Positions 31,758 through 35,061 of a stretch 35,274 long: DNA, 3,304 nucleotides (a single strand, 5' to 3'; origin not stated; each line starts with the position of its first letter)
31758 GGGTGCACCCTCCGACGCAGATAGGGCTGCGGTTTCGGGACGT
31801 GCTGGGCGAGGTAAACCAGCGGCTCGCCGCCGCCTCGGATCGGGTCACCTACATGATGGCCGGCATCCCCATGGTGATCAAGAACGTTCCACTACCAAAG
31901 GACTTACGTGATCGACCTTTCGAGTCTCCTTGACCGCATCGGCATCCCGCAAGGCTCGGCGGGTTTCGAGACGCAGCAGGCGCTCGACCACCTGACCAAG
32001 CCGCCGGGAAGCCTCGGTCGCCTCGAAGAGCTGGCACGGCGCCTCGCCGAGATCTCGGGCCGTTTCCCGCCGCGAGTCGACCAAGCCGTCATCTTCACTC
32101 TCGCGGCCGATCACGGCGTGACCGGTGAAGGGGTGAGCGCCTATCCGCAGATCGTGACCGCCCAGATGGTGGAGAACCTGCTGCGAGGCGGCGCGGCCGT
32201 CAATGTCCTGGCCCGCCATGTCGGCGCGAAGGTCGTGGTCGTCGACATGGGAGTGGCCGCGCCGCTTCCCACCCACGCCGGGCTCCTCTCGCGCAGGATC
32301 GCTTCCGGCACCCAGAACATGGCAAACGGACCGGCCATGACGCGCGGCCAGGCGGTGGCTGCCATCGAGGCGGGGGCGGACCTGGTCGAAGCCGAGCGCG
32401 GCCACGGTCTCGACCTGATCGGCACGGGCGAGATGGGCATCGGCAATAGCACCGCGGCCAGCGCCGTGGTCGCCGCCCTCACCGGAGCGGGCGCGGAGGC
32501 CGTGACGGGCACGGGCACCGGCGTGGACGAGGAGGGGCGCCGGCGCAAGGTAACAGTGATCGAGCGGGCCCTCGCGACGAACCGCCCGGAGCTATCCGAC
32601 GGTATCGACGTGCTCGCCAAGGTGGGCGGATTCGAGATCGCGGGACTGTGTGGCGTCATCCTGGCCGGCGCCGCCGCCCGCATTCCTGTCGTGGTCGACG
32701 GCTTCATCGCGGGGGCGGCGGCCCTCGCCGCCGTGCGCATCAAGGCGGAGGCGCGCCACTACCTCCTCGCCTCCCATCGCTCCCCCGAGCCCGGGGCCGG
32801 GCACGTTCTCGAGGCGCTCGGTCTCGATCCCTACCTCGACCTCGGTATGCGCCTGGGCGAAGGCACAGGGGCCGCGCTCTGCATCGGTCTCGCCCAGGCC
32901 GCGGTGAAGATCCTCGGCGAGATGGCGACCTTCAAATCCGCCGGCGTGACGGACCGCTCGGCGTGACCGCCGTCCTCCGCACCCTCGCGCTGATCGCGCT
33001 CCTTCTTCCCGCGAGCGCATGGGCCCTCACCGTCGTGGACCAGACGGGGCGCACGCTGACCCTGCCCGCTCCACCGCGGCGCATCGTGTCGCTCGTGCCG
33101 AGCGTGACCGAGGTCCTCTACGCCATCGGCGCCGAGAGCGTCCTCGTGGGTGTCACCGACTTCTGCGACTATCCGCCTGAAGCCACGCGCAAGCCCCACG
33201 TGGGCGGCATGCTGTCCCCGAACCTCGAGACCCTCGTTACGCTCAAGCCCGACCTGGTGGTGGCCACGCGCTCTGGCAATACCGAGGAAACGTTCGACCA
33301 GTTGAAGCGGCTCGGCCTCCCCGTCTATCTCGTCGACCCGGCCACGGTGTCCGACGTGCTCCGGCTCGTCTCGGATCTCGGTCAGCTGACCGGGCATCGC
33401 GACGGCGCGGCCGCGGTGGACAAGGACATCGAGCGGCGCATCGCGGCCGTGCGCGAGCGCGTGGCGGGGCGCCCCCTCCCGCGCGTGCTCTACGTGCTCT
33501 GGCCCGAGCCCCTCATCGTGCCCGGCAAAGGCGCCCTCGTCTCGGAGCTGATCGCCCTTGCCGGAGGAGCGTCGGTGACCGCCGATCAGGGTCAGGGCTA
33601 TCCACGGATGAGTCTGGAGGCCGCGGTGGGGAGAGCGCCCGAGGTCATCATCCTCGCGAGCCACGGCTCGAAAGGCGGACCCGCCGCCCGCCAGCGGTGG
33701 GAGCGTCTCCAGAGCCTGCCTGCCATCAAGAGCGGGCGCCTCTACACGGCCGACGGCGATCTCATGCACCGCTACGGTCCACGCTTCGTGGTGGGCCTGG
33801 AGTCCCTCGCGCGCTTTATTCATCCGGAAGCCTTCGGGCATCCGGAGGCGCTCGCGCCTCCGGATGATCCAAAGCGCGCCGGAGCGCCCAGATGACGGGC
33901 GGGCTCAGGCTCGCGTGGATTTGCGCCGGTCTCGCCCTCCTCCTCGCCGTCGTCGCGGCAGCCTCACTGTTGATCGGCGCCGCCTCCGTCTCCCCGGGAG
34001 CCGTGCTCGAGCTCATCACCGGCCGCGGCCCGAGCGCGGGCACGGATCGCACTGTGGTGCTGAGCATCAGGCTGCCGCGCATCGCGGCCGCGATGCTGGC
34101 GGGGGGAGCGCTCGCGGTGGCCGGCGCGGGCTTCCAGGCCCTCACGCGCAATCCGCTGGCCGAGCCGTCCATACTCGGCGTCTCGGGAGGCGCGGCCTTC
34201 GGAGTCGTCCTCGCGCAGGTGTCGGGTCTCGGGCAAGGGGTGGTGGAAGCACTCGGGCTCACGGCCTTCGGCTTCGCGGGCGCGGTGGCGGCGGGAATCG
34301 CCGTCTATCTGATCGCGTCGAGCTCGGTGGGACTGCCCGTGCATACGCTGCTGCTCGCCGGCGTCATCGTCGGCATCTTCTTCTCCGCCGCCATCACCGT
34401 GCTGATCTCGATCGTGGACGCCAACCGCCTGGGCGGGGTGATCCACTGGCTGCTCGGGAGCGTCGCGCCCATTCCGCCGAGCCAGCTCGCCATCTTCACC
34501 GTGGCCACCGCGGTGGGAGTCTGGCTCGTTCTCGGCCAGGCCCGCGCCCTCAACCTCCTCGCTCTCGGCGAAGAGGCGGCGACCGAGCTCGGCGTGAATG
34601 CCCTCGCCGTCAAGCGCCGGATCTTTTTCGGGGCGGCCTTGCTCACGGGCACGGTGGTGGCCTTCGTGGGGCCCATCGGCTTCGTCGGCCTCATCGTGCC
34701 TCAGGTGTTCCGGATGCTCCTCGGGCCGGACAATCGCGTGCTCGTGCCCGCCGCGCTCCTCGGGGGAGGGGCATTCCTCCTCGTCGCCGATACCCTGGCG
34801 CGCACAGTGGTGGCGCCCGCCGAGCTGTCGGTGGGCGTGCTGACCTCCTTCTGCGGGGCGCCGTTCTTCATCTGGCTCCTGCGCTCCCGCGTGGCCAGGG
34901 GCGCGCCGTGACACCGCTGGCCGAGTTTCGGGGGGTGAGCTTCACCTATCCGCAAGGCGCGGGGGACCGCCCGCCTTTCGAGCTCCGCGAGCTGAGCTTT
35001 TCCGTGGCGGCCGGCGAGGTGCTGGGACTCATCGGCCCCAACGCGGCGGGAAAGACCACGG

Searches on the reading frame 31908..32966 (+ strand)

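Call 10: search_protein_families(library=pfam, proteins=[window:31908-32966:+], max_evalue=0.001)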
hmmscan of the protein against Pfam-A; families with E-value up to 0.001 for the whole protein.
window:31908-32966:+ (352 aa): 1 family
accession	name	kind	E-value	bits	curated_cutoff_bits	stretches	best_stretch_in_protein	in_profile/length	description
PF02277.22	DBI_PRT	-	1.1e-129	432.8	22.6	1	18-347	8-329/329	Phosphoribosyltransferase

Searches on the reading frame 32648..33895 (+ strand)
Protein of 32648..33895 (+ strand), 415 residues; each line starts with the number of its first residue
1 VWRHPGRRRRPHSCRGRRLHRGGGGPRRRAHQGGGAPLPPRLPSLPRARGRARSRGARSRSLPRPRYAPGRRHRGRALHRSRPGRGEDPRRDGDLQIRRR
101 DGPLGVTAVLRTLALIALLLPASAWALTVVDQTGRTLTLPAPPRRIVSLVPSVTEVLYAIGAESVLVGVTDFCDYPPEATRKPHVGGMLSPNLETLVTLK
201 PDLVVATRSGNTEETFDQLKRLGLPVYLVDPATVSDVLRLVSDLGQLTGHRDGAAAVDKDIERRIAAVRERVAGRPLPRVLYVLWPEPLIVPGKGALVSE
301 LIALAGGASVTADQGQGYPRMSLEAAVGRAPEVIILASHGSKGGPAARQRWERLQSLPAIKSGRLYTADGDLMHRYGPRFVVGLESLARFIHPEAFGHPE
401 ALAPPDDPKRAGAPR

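Call 10: search_protein_families(library=pfam, proteins=[window:32648-33895:+], max_evalue=0.001)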
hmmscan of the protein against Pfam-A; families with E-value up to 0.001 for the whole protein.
window:32648-33895:+ (415 aa): 1 family
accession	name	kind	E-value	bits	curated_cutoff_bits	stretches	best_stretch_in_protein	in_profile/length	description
PF01497.23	Peripla_BP_2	-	1.1e-35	123.5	27.5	1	146-371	1-234/235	Periplasmic binding protein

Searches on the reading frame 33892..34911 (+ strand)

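Call 10: search_protein_families(library=pfam, proteins=[window:33892-34911:+], max_evalue=0.001)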
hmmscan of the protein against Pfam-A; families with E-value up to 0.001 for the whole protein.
window:33892-34911:+ (339 aa): 1 family
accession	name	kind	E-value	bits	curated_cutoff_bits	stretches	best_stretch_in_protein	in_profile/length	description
PF01032.23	FecCD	-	2.8e-83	279.9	26.5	1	17-331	1-310/311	FecCD transport family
